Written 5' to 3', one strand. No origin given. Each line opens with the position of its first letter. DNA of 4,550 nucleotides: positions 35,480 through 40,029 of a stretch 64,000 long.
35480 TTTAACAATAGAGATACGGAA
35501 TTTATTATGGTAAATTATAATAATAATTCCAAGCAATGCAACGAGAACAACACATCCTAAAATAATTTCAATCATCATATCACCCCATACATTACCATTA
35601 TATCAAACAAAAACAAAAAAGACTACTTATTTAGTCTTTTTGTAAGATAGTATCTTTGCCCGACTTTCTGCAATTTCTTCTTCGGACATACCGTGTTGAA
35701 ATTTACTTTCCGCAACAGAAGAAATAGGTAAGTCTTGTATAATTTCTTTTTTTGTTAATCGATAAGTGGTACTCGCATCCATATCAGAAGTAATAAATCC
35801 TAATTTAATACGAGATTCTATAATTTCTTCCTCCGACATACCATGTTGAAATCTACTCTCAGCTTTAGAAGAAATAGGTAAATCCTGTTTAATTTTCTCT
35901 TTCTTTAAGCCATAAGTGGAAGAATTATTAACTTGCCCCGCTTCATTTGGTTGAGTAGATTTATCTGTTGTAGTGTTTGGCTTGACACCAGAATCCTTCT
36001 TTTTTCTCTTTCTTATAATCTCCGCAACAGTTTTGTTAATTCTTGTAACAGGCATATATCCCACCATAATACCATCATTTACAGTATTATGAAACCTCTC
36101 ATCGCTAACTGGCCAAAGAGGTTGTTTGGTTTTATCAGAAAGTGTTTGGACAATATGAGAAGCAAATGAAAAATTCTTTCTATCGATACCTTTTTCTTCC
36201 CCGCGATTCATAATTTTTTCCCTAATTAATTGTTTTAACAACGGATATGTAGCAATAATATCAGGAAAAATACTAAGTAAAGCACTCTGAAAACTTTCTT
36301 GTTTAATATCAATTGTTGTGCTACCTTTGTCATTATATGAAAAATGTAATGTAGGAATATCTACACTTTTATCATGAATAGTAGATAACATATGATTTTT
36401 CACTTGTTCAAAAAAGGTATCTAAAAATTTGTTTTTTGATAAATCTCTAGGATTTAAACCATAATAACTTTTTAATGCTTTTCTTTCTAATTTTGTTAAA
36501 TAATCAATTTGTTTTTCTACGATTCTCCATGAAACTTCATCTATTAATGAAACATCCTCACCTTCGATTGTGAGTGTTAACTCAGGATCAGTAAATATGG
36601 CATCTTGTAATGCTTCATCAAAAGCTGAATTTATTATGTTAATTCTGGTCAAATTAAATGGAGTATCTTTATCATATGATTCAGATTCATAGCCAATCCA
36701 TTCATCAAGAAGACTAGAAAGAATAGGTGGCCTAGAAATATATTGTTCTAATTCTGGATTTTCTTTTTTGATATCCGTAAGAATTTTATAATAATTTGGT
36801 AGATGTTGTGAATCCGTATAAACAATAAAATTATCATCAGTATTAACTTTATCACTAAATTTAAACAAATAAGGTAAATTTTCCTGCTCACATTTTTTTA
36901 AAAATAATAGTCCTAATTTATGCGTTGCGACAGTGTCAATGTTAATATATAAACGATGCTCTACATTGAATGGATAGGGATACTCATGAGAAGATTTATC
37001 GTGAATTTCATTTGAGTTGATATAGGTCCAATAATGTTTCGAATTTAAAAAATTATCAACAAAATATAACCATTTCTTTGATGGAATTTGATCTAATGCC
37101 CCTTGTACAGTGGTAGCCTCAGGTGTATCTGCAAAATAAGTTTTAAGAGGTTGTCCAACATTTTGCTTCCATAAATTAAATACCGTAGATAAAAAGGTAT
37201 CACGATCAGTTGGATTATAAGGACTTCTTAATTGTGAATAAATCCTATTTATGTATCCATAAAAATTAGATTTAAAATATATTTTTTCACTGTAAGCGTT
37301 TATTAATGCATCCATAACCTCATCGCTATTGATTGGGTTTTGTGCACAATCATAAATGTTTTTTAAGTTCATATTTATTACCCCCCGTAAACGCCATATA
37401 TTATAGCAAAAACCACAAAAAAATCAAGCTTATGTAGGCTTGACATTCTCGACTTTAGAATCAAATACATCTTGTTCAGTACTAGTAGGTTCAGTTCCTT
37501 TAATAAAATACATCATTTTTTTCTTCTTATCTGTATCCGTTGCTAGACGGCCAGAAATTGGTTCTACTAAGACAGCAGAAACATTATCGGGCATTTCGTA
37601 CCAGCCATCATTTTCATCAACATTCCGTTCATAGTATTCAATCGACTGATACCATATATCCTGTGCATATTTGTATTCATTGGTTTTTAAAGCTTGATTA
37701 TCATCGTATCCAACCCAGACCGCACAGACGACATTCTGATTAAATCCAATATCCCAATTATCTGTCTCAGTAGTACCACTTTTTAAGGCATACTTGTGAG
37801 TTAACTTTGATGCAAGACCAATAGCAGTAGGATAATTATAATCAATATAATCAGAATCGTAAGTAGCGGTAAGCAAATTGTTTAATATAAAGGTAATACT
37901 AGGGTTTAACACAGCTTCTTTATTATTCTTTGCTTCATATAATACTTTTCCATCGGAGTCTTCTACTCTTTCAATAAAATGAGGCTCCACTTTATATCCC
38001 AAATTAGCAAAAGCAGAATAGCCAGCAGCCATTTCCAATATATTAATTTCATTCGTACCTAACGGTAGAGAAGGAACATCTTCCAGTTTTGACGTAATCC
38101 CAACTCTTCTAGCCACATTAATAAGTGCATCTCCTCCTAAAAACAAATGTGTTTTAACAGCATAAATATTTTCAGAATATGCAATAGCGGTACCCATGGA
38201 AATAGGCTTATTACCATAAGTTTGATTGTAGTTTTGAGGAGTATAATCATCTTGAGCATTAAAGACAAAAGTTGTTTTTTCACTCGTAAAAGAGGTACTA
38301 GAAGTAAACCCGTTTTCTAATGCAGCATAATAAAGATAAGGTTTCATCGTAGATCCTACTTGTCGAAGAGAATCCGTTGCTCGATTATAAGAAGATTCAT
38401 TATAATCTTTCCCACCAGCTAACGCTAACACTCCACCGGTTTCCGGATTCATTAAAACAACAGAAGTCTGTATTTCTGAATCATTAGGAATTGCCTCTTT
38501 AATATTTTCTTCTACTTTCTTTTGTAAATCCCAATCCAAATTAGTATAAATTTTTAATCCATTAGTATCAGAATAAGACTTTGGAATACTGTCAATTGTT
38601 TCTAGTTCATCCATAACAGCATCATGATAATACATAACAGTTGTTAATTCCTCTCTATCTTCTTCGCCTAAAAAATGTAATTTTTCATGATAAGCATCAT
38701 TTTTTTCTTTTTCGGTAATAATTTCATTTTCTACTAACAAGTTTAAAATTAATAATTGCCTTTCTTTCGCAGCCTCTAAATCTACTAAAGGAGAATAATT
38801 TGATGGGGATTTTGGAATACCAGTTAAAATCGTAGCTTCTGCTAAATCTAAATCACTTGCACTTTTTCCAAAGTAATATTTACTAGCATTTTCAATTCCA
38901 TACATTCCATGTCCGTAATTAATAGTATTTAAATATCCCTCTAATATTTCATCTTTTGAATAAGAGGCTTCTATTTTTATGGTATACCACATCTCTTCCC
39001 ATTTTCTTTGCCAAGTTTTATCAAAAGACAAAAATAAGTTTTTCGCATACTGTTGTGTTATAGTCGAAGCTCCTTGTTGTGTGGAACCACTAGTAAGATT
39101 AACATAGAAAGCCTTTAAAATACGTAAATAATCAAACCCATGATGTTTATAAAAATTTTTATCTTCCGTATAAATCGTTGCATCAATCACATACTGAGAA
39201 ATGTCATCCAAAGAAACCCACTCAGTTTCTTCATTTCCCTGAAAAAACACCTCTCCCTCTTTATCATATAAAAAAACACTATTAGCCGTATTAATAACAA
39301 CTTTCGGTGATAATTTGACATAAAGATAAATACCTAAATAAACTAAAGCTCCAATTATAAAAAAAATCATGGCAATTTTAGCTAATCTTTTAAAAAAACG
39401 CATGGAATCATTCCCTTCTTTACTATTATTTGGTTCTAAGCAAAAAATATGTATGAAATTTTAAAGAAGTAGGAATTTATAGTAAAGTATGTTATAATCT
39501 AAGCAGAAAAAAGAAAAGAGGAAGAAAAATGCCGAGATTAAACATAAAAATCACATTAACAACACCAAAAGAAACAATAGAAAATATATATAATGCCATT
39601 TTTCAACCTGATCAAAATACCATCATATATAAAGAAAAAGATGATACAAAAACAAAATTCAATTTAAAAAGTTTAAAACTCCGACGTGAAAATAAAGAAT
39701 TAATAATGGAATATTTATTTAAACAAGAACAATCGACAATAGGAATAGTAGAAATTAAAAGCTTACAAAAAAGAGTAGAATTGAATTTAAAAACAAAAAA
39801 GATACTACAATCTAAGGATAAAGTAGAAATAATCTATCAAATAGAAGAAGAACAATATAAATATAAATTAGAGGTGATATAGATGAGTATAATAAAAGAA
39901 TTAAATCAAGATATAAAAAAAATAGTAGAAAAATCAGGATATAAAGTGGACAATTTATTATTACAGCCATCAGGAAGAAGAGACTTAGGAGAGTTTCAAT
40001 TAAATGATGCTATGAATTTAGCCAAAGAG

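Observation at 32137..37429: Two diverged ~590-aa paralogs of unknown function flanking pta-lemA, each with a consensus sigma-A promoter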

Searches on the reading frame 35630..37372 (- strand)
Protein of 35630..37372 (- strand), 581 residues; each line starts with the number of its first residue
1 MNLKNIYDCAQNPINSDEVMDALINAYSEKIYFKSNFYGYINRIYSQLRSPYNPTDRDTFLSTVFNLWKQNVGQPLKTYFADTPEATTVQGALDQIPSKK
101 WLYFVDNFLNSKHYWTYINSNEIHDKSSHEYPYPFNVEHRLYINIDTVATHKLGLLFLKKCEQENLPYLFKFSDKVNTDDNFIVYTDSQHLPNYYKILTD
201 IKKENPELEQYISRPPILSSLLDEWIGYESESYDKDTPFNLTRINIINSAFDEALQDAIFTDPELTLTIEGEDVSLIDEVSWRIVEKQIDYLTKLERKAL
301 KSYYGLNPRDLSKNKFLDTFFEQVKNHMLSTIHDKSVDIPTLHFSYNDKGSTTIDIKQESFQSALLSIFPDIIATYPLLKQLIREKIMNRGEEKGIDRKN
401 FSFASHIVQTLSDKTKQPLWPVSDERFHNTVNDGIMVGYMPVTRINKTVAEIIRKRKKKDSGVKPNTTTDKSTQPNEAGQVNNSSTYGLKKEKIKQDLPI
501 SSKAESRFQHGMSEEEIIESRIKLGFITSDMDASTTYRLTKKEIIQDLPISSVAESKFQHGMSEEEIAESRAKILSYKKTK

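Call 4: search_protein_families(library=pfam, proteins=[window:35630-37372:-], max_evalue=1)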
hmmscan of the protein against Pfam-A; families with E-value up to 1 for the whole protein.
window:35630-37372:- (581 aa): 2 families
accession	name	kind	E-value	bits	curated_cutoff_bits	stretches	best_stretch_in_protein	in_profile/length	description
PF17914.6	HopA1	-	0.053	13.8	22.7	1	138-210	25-99/170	HopA1 effector protein family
PF08621.15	RPAP1_N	-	0.26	11.6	25.3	0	561-576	13-28/46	RPAP1-like, N-terminal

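Call 5: search_protein_families(library=ncbifam, proteins=[window:35630-37372:-], max_evalue=1)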
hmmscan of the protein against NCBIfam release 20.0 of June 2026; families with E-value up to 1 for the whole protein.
window:35630-37372:- (581 aa): 2 families
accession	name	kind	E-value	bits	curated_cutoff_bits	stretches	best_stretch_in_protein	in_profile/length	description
NF006745.0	PRK09270.1-4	equivalog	0.064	12.1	228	0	401-437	114-150/246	nucleoside/nucleotide kinase family protein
TIGR02529.1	EutJ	subfamily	0.098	12.1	152.1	1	405-456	7-56/239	ethanolamine utilization protein EutJ family protein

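Call 8: search_protein_families(library=padloc, proteins=[window:35630-37372:-], max_evalue=1)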
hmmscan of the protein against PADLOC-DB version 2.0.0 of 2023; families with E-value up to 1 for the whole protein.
window:35630-37372:- (581 aa): 0 families

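Call 31: search_protein_families(library=phrogs, proteins=[window:35630-37372:-], max_evalue=0.1)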
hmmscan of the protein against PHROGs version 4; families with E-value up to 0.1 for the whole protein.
window:35630-37372:- (581 aa): 1 family
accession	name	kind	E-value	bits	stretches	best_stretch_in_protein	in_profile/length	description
phrog_10522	-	unknown function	0.001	20.2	1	278-318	25-65/81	-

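Call 76: list_cluster_members(proteins=[P0001, window:35630-37372:-])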
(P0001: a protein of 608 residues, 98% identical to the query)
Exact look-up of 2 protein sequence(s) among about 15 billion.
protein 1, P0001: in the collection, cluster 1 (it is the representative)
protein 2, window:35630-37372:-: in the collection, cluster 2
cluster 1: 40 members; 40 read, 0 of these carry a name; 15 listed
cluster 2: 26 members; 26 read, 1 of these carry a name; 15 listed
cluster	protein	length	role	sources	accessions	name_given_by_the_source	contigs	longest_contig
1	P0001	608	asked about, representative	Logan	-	-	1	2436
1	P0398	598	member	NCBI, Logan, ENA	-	-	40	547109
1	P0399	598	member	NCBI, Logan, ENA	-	-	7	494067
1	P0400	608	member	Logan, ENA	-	-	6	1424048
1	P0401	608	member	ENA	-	-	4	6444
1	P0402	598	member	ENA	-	-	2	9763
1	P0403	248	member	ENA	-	-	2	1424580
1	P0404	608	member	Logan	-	-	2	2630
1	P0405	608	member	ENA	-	-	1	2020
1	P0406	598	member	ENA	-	-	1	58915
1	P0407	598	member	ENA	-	-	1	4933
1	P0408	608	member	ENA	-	-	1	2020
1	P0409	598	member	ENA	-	-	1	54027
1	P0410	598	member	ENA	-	-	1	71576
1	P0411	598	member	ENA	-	-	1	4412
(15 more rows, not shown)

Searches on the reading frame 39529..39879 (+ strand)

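Call 59: search_protein_families(library=pfam, proteins=[window:39529-39879:+], max_evalue=0.1)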
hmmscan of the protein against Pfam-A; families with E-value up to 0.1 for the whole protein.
window:39529-39879:+ (117 aa): 2 families
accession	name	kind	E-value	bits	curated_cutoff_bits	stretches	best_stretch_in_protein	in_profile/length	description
PF14893.12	PNMA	-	0.053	13.4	25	1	38-101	77-140/161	PNMA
PF25174.1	Beta-prop_THOC3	-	0.089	12.2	305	0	14-71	86-144/272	THOC3 beta-propeller domain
